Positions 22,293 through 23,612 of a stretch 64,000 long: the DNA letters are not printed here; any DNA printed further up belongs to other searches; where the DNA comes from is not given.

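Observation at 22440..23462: PAAR-repeat spike-tip domain fused to an M15 peptidoglycan peptidase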

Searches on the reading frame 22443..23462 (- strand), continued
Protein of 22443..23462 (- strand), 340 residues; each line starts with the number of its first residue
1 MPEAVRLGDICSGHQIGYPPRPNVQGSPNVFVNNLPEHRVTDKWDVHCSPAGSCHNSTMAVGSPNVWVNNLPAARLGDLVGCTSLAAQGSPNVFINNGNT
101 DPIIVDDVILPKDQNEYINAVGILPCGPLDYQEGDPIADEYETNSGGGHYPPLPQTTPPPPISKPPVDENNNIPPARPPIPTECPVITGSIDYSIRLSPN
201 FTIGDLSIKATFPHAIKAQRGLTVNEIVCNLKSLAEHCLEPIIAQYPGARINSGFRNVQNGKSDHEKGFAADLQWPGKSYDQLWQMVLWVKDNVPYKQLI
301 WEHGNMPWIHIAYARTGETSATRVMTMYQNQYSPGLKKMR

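Call 47: search_protein_families(library=pfam, proteins=[L007:6302-6937:+, L006:6306-6998:+, L008:6480-6974:+, L008:5611-6468:+, L007:5462-6280:+, L006:3822-5045:+], max_evalue=0.1)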
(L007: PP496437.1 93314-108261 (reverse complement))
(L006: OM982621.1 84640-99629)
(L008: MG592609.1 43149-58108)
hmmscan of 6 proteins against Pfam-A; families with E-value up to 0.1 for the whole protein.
L007:6302-6937:+ (212 aa): 1 family
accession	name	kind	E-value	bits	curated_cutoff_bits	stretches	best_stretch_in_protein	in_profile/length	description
PF04717.18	Phage_base_V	-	1.9e-08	35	23.8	1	20-97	2-74/75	Type VI secretion system/phage-baseplate injector OB domain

L006:6306-6998:+ (231 aa): 29 families (the best 25 are shown)
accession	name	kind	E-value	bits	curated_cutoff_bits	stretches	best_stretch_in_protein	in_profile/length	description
PF01442.23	Apolipoprotein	-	1.3e-06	28.7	90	1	62-152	87-174/190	Apolipoprotein A1/A4/E domain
PF04513.17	Baculo_PEP_C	-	0.00017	22.1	38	1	59-142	12-95/140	Baculovirus polyhedron envelope protein, PEP, C terminus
PF11068.13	YlqD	-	0.00027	21.7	27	1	95-157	19-81/131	YlqD protein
PF07464.16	ApoLp-III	-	0.00071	20.2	36.3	1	64-153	37-122/146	Apolipophorin-III precursor (apoLp-III)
PF07352.17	Phage_Mu_Gam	-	0.0037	17.7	28.3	0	71-115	13-57/149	Bacteriophage Mu Gam like protein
PF23854.1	DUF7217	-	0.0038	17.4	29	1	64-169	116-213/238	Domain of unknown function (DUF7217)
PF05524.18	PEP-utilisers_N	-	0.0046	17.5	24.4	1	62-139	37-115/121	PEP-utilising enzyme, N-terminal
PF14745.11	WASH-4_N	-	0.0047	16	25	1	83-153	346-418/572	WASH complex subunit 4, N-terminal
PF06705.16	SF-assemblin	-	0.0064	16.3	30.6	1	72-158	79-161/247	SF-assemblin/beta giardin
PF24627.1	PUMA_CC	-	0.013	15.9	30.1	1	100-150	5-54/74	PUMA coiled-coil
PF07902.16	Gp58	-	0.018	13.8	34.5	1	67-147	274-355/594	gp58-like protein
PF19493.4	Trypco1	-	0.022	15.8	24.6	0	73-133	24-83/98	Trypsin-co-occurring domain 1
PF03938.19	OmpH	-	0.022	15.4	32.4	1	86-149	16-81/141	Outer membrane protein (OmpH-like)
PF12699.13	phiKZ_IP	-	0.023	14.3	27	1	60-114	82-136/387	phiKZ-like phage internal head proteins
PF05008.21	V-SNARE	-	0.036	14.9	25.9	1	79-149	15-89/92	Vesicle transport v-SNARE protein N-terminus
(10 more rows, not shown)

L008:6480-6974:+ (165 aa): 0 families

L008:5611-6468:+ (286 aa): 3 families
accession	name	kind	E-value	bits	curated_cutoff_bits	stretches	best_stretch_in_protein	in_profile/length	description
PF06714.17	Gp5_OB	-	7.1e-12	46.2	25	1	35-93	10-68/144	Gp5 N-terminal OB domain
PF22178.3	Gp5_trimer_C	-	0.00052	20.6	30.9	1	205-275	37-107/112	Bacteriophage T4 gp5 C-terminal trimerisation domain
PF06715.18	Gp5_C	-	0.028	15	20.4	0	210-233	1-24/24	Gp5 C-terminal repeat (3 copies)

L007:5462-6280:+ (273 aa): 1 family
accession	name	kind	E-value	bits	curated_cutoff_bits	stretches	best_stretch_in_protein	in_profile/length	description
PF10211.14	Ax_dynein_light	-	0.063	13.7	26.4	0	171-266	81-172/187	Axonemal dynein light chain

L006:3822-5045:+ (408 aa): 0 families

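Call 48: search_protein_families(library=phrogs, proteins=[L007:6302-6937:+, L006:6306-6998:+, L008:6480-6974:+, L008:5611-6468:+], max_evalue=0.001)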
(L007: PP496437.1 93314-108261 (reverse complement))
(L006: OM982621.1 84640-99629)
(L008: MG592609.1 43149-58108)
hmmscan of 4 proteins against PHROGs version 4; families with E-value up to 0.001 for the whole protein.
L007:6302-6937:+ (212 aa): 1 family
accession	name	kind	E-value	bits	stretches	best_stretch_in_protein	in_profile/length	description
phrog_430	-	tail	2.7e-13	50.2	1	19-108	21-116/868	baseplate hub subunit and tail lysozyme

L006:6306-6998:+ (231 aa): 4 families
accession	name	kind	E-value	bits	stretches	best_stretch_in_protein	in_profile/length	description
phrog_1204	-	tail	0.00017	20.5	1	56-172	454-554/1483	tail protein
phrog_9415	-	unknown function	0.00022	22.2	1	65-157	48-140/168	-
phrog_4200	-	tail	0.00038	20.1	1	32-162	471-578/732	tail length tape measure protein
phrog_1899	-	unknown function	0.00042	19.7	1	57-147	296-390/933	-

L008:6480-6974:+ (165 aa): 1 family
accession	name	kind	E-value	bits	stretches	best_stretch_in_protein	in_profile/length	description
phrog_1168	-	unknown function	8.4e-08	33.4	1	18-164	22-155/160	-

L008:5611-6468:+ (286 aa): 7 families
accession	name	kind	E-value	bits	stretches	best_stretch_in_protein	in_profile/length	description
phrog_430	-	tail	1.5e-72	246.3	2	133-275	322-464/868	baseplate hub subunit and tail lysozyme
phrog_27932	-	tail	7.3e-19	68.5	1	138-277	525-672/855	baseplate hub subunit and tail lysozyme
phrog_694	-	tail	9.9e-13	48.3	1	7-81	22-100/851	baseplate hub and tail lysozyme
phrog_1922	-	tail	6.3e-10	39.2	1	8-81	19-100/932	baseplate hub subunit and tail lysozyme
phrog_24638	-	tail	2.4e-09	37.8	1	142-251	20-134/289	baseplate hub subunit and tail lysozyme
phrog_181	-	lysis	4e-06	27.1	1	138-196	570-629/769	endolysin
phrog_33098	-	tail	0.00015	21.8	1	26-83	53-110/641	baseplate hub and tail lysozyme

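Call 49: get_annotated_region(hit=H36, flank=5000)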
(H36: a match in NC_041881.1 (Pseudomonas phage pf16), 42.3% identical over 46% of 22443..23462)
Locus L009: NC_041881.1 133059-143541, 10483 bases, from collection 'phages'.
description: Pseudomonas phage pf16, complete genome.
organism: Pseudomonas phage pf16 (NCBI taxid 1815630)
taxonomy: Viruses; Duplodnaviria; Heunggongvirae; Uroviricota; Caudoviricetes; Chakrabartyvirus; Chakrabartyvirus pf16
host: Pseudomonas putida PpG1; source: -; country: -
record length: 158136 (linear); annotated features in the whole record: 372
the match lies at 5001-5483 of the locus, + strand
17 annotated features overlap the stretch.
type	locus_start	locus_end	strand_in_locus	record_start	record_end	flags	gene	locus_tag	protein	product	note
CDS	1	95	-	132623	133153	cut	-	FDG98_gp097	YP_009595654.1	hypothetical protein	pf16_gp201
CDS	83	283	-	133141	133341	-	-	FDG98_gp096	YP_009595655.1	hypothetical protein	pf16_gp202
CDS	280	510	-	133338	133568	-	-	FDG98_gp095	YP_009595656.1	hypothetical protein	pf16_gp203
regulatory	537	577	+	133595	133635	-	-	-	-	promoter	putative Sigma70 promoter element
regulatory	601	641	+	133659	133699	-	-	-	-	promoter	putative Sigma70 promoter element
CDS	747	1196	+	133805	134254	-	-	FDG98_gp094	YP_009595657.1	head closure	pf16_gp204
CDS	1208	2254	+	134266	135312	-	-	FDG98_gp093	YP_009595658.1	hypothetical protein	pf16_gp205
CDS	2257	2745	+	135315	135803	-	-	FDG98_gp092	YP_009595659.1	baseplate wedge subunit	pf16_gp206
CDS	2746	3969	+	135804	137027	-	-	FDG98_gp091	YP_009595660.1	tail protein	pf16_gp207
CDS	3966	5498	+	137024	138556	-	-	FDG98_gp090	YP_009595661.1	baseplate hub subunit and tail lysozyme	pf16_gp208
CDS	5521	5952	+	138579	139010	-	-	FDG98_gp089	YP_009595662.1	hypothetical protein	pf16_gp209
CDS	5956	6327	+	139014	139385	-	-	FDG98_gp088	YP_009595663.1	baseplate wedge subunit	pf16_gp210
CDS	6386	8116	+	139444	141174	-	-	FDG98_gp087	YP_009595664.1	baseplate wedge subunit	pf16_gp211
CDS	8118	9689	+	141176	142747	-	-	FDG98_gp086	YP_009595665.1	hypothetical protein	pf16_gp212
regulatory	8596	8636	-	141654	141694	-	-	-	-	promoter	putative Sigma70 promoter element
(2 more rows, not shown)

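Call 50: get_annotated_region(hit=H38, flank=5000)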
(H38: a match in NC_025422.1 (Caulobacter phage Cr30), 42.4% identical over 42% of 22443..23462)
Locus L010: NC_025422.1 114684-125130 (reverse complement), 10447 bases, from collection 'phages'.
description: Caulobacter phage Cr30, complete genome.
organism: Caulobacter phage Cr30 (NCBI taxid 1357714)
taxonomy: Viruses; Duplodnaviria; Heunggongvirae; Uroviricota; Caudoviricetes
host: Caulobacter crescentus CB15; source: pond water; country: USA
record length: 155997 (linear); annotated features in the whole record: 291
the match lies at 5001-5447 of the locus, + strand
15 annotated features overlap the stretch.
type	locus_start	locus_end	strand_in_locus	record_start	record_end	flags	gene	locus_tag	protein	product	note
CDS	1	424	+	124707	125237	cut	-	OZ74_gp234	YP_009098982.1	hypothetical protein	-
CDS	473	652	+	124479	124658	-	-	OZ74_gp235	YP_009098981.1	hypothetical protein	-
CDS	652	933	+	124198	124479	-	-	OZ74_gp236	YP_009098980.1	hypothetical protein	-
CDS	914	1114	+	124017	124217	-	-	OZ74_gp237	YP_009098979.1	hypothetical protein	-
CDS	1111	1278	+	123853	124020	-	-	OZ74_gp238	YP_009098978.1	hypothetical protein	-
CDS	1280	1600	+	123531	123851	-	-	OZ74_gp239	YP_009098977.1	hypothetical protein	-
CDS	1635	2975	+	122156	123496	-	-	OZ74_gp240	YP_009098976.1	tail protein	-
CDS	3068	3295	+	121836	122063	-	-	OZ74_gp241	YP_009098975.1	hypothetical protein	-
CDS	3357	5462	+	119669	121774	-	-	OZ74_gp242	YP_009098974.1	baseplate hub subunit and tail lysozyme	-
CDS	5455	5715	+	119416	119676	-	-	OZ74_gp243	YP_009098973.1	PAAR motif of membran proteins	-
CDS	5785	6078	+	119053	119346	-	-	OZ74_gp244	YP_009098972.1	hypothetical protein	-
CDS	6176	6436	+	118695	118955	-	-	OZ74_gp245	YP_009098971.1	hypothetical protein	-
CDS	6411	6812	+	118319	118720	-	-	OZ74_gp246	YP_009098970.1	hypothetical protein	-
CDS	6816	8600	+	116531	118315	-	-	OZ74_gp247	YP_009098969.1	baseplate wedge subunit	-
CDS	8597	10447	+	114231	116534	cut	-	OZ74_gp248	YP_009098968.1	baseplate wedge subunit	-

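Call 67: find_related_loci(query=A3, collection=genome_contigs, flank=8000)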
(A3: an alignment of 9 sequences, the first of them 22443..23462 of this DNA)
Query A3 (340 aa) in genome_contigs; peptide patterns used: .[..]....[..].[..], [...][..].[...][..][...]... (x = any residue, [..] = any of these).
79 stretches matched a pattern; 6 encode a relative of the query (tblastn E <= 1e-3); 6 distinct loci.
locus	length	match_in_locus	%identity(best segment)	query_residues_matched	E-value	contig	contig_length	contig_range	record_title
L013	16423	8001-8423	48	196-337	6e-40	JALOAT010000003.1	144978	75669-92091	MAG: Gammaproteobacteria bacterium isolate SO_2017_LW2 bin 39 scaffold_220_c1_LW138R_2017, whole genome shotgun sequence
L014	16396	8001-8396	29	191-315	6e-11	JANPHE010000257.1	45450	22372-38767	MAG: Segetibacter sp. isolate VAR_69_metabat_205 VAR_69_k141_3763510, whole genome shotgun sequence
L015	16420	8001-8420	29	196-332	2e-8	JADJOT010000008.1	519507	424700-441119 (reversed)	MAG: Candidatus Accumulibacter affinis isolate Fred_18-Q3-R57-64_BAT3C.720 tig00351073-10-5182950, whole genome shotgun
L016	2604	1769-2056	32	228-314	4e-8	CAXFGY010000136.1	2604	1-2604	MAG TPA_asm: uncultured Candidatus Marinamargulisbacteria bacterium isolate ERR599014_concoct_54 genome assembly, contig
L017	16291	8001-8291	26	228-315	9e-8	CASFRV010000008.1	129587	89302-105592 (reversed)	uncultured Bacteroidales bacterium isolate B53_L1_309309_idba_bin.126 genome assembly, contig: B53_L1_309309_idba_bin.12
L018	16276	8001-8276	33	227-312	7e-5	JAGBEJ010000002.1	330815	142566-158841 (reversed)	MAG: Paludibacteraceae bacterium isolate RGIG9042 Water_deer_Rectum-4__c303, whole genome shotgun sequence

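Call 69: search_protein_families(library=pfam, proteins=[L009:3966-5495:+, L009:5521-5949:+, L010:3357-5459:+, L010:5455-5712:+, L006:5026-6294:+, L013:7641-8432:+], max_evalue=0.05)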
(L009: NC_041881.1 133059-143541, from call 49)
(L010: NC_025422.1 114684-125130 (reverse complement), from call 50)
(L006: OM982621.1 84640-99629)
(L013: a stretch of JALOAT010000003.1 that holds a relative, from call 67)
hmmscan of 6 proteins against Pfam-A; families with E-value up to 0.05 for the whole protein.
L009:3966-5495:+ (510 aa): 2 families
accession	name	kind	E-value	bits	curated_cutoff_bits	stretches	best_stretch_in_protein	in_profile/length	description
PF06714.17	Gp5_OB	-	2e-09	38.3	25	1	38-166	13-134/144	Gp5 N-terminal OB domain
PF08291.16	Peptidase_M15_3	-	0.00037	21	23.2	1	401-455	27-90/108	Peptidase M15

L009:5521-5949:+ (143 aa): 2 families
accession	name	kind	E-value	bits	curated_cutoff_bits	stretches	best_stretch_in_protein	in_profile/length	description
PF18925.5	DUF5675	-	1.1e-30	106.3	26.7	1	5-127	1-113/114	Family of unknown function (DUF5675)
PF10908.13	Tlde1_dom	-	0.039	14.8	30.1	0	36-99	19-96/120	Tlde1 domain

L010:3357-5459:+ (701 aa): 3 families
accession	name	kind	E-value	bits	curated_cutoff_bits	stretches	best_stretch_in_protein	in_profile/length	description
PF18013.6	Phage_lysozyme2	-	5.5e-29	101.6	28.2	1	130-269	3-135/140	Phage tail lysozyme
PF06714.17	Gp5_OB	-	1.4e-14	55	25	1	30-95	1-71/144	Gp5 N-terminal OB domain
PF22178.3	Gp5_trimer_C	-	0.018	15.7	30.9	1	331-421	17-105/112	Bacteriophage T4 gp5 C-terminal trimerisation domain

L010:5455-5712:+ (86 aa): 3 families
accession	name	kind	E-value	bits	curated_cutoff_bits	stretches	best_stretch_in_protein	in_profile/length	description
PF05488.18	PAAR_motif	-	6.8e-14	52.3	27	1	12-76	7-68/70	PAAR motif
PF13665.11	Tox-PAAR-like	-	0.00032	21.2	31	0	44-69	73-98/108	Toxin PAAR-like domain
PF19267.4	CIS_spike_tip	-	0.012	15.9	24.1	1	30-71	5-51/141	Contractile injection system spike tip protein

L006:5026-6294:+ (423 aa): 3 families
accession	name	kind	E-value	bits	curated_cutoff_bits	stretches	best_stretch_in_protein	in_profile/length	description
PF06714.17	Gp5_OB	-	3e-35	122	25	1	37-142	1-104/144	Gp5 N-terminal OB domain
PF22178.3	Gp5_trimer_C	-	2.4e-10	41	30.9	2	250-316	40-106/112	Bacteriophage T4 gp5 C-terminal trimerisation domain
PF06715.18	Gp5_C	-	1.8e-06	28.1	20.4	0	244-266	1-23/24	Gp5 C-terminal repeat (3 copies)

L013:7641-8432:+ (264 aa): 1 family
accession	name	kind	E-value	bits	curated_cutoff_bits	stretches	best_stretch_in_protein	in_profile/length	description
PF08291.16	Peptidase_M15_3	-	6.3e-05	23.5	23.2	1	161-236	29-107/108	Peptidase M15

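Call 74: fold_search(model_id=the predicted structure, library=viral)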
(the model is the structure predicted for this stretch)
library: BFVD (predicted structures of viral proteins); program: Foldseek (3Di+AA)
matches with E <= 10: 382; with E <= 0.001: 58
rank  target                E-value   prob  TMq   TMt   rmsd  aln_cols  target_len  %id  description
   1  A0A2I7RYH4            2.4e-35  1.00  0.49  0.51  22.1       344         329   38  (no name in the UniProt tables at hand)
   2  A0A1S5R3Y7            1.1e-18  1.00  0.46  0.31  25.6       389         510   25  Protein Gp5 N-terminal OB-fold domain-containing protein [Pseudomonas phage pf16]
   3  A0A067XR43            1.5e-16  1.00  0.41  0.20  25.6       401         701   22  (no name in the UniProt tables at hand)
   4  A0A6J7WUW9            5.3e-15  1.00  0.48  0.23  29.4       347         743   20  Peptidase M15A, C-terminal [uncultured Caudovirales phage]
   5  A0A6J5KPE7            3.0e-14  1.00  0.42  0.49   2.0       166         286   34  Peptidase M15A, C-terminal [uncultured Caudovirales phage]
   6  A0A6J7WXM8            1.0e-11  1.00  0.44  0.16  24.3       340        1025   23  Protein Gp5, N-terminal OB-fold domain containing protein [uncultured Caudovirales phage]
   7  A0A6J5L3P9            1.8e-10  1.00  0.36  0.14   3.4       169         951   29  Protein Gp5, N-terminal OB-fold domain containing protein [uncultured Caudovirales phage]
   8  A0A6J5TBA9            1.1e-09  1.00  0.36  0.53   6.5       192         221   28  Peptidase M15A, C-terminal [uncultured Caudovirales phage]
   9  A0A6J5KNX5            2.3e-09  1.00  0.39  0.21  25.6       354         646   21  Protein Gp5, N-terminal OB-fold domain containing protein [uncultured Caudovirales phage]
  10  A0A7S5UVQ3            2.6e-09  1.00  0.39  0.22  28.2       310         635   21  (no name in the UniProt tables at hand)
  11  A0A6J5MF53            3.6e-08  1.00  0.32  0.28   5.0       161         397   24  Peptidase M15A, C-terminal [uncultured Caudovirales phage]
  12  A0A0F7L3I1            1.2e-07  1.00  0.33  0.77   3.4       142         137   20  Peptidase M15 [uncultured marine virus]
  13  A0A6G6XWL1            1.6e-07  1.00  0.36  0.59   4.8       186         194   20  (no name in the UniProt tables at hand)
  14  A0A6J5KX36            2.6e-07  1.00  0.27  0.65   1.7       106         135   26  PAAR motif [uncultured Caudovirales phage]
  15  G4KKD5                3.5e-07  1.00  0.38  0.16   4.1       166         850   19  (no name in the UniProt tables at hand)
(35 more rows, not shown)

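Call 75: get_annotated_region(hit=H60, flank=1500)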
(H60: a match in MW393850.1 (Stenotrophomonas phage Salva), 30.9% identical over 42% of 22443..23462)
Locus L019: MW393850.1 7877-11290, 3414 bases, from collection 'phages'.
description: Stenotrophomonas phage Salva, complete genome.
organism: Stenotrophomonas phage Salva (NCBI taxid 2801524)
taxonomy: Viruses; Duplodnaviria; Heunggongvirae; Uroviricota; Caudoviricetes; Beaumontvirinae; Salvavirus; Salvavirus salva
host: Stenotrophomonas maltophilia; source: soil sample; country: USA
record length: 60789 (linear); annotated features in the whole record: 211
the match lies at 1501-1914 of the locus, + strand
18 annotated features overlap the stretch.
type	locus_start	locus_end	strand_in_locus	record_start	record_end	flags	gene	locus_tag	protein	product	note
CDS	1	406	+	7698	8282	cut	-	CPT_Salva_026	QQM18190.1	hypothetical protein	-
regulatory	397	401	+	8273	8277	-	-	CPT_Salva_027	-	ribosome_binding_site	-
CDS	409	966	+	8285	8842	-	-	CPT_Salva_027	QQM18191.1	hypothetical protein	-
regulatory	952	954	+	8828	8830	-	-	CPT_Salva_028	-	ribosome_binding_site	-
CDS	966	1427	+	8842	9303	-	-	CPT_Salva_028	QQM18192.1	hypothetical protein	-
regulatory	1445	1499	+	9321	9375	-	-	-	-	terminator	-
regulatory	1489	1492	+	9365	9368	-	-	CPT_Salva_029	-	ribosome_binding_site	-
CDS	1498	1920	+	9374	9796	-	-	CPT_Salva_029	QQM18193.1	endolysin endopeptidase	-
regulatory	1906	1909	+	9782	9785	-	-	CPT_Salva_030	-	ribosome_binding_site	-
CDS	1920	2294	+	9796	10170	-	-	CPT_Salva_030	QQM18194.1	holin/anti-holin class IV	-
regulatory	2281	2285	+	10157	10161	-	-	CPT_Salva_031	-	ribosome_binding_site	-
CDS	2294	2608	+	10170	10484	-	-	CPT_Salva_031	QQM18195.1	holin class I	-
regulatory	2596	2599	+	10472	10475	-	-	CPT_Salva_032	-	ribosome_binding_site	-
CDS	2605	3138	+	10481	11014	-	-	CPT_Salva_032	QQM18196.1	i-spanin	-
regulatory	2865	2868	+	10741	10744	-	-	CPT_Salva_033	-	ribosome_binding_site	-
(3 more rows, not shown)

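Call 76: get_annotated_region(hit=H52, flank=1500)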
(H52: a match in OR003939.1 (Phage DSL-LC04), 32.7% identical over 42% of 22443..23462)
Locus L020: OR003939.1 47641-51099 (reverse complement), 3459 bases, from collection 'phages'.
description: Phage DSL-LC04, complete genome.
organism: Phage DSL-LC04 (NCBI taxid 3058958)
taxonomy: Viruses; Duplodnaviria; Heunggongvirae; Uroviricota; Caudoviricetes
host: Gammaproteobacteria; source: water sample of Dishui Lake; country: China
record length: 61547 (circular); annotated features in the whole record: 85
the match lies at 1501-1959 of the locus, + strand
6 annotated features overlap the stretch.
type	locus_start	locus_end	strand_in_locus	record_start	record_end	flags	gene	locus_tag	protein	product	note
CDS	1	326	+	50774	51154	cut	-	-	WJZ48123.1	hypothetical protein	-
CDS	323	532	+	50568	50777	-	-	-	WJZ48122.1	zinc ribbon domain-containing protein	-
CDS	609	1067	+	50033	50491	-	-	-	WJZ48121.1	hypothetical protein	-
CDS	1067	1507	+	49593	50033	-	-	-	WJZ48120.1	holin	Holin of 3TMs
CDS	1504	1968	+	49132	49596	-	-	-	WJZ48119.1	peptidase M15A-like protein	peptidase M15A, C-terminal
CDS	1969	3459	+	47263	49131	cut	-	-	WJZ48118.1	stabilization protein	-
